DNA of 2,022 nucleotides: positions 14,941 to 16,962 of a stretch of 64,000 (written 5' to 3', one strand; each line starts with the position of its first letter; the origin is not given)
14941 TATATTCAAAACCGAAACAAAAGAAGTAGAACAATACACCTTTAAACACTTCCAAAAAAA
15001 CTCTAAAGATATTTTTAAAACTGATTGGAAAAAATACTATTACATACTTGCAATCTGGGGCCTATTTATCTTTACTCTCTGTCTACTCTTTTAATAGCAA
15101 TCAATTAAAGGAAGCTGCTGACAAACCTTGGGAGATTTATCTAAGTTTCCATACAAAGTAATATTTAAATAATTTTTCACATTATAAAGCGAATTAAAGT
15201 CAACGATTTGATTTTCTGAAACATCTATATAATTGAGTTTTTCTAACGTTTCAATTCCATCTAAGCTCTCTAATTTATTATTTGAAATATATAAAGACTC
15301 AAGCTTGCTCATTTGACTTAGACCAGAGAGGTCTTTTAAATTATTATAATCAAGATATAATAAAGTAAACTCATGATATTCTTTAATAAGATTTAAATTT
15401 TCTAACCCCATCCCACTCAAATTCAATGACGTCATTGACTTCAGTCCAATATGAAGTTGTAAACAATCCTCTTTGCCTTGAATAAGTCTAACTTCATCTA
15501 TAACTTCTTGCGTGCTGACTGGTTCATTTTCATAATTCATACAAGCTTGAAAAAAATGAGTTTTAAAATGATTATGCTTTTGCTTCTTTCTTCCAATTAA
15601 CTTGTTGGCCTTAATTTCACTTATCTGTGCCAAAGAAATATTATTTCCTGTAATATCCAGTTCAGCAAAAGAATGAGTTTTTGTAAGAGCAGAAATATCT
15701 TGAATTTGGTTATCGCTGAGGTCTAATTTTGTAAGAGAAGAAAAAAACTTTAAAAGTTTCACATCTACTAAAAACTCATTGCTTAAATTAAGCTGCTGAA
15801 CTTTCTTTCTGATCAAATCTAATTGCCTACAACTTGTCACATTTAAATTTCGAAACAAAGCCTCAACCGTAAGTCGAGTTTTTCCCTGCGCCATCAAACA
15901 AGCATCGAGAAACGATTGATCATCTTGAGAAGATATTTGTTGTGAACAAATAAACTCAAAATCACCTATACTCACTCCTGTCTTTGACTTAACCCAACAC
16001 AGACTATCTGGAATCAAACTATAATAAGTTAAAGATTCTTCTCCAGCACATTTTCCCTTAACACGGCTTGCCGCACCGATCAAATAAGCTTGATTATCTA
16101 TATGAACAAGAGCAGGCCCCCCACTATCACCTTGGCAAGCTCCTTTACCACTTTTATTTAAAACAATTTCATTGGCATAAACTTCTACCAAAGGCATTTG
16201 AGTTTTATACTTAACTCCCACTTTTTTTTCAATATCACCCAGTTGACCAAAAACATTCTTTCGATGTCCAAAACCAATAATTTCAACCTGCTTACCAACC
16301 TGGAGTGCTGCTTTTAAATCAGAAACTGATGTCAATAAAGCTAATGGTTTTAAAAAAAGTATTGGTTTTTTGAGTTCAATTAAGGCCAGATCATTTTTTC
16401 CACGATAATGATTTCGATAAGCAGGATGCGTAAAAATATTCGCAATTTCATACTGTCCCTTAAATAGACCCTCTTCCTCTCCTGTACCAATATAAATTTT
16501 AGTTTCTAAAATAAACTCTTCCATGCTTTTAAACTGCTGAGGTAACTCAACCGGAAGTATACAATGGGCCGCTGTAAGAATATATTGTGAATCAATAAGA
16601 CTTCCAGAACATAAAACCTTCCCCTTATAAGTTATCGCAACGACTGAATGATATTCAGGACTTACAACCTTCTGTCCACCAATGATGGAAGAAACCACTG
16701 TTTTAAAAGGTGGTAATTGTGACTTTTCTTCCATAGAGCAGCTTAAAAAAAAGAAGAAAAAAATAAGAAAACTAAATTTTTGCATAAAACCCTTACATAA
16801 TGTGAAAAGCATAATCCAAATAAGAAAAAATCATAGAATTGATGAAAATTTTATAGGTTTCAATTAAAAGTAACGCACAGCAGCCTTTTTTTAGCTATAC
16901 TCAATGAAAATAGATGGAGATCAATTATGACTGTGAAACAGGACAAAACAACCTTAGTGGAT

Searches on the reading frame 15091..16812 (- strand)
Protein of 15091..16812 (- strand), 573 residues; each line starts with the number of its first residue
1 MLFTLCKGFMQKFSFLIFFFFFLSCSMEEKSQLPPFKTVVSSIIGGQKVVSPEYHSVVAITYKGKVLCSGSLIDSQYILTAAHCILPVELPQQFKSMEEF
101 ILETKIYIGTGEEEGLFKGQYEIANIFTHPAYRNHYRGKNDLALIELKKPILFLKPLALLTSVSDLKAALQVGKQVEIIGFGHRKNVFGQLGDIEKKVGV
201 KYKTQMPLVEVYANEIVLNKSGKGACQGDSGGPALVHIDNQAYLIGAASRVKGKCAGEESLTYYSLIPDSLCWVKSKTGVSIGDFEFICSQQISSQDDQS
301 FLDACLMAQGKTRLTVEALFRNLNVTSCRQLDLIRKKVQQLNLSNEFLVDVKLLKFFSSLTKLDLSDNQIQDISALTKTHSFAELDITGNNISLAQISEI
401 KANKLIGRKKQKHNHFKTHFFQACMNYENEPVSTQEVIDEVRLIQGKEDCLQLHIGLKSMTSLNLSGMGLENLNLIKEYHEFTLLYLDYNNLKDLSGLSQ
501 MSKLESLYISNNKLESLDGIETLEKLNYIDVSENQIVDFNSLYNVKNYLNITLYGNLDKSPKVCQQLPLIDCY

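Call 8: search_protein_families(library=pfam, proteins=[window:15091-16812:-], max_evalue=0.001)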
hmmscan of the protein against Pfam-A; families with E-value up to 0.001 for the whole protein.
window:15091-16812:- (573 aa): 7 families
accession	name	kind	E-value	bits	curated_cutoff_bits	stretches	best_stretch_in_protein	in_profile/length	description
PF00089.32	Trypsin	-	3.3e-25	89.6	20.6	1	43-267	1-213/220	Trypsin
PF12799.13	LRR_4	-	3.1e-16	59.5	27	3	503-544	2-44/44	Leucine Rich repeats (2 copies)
PF13855.12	LRR_8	-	2.2e-09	37.4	27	2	484-536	5-61/61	Leucine rich repeat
PF23952.1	LRR_EndoS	-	1.4e-05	25.7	27.9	0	498-534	78-116/116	Endo-beta-N-acetylglucosaminidase EndoS LRR domain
PF13365.12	Trypsin_2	-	4.5e-05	24.6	27.6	1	68-235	1-135/144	Trypsin-like peptidase domain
PF23211.1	LRR_LRWD1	-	5.7e-05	23.3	28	0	336-406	42-111/190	Leucine-rich repeat and WD repeat-containing protein 1, LRR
PF13516.12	LRR_6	-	0.00025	21.3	23.4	0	359-372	4-17/24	Leucine Rich repeat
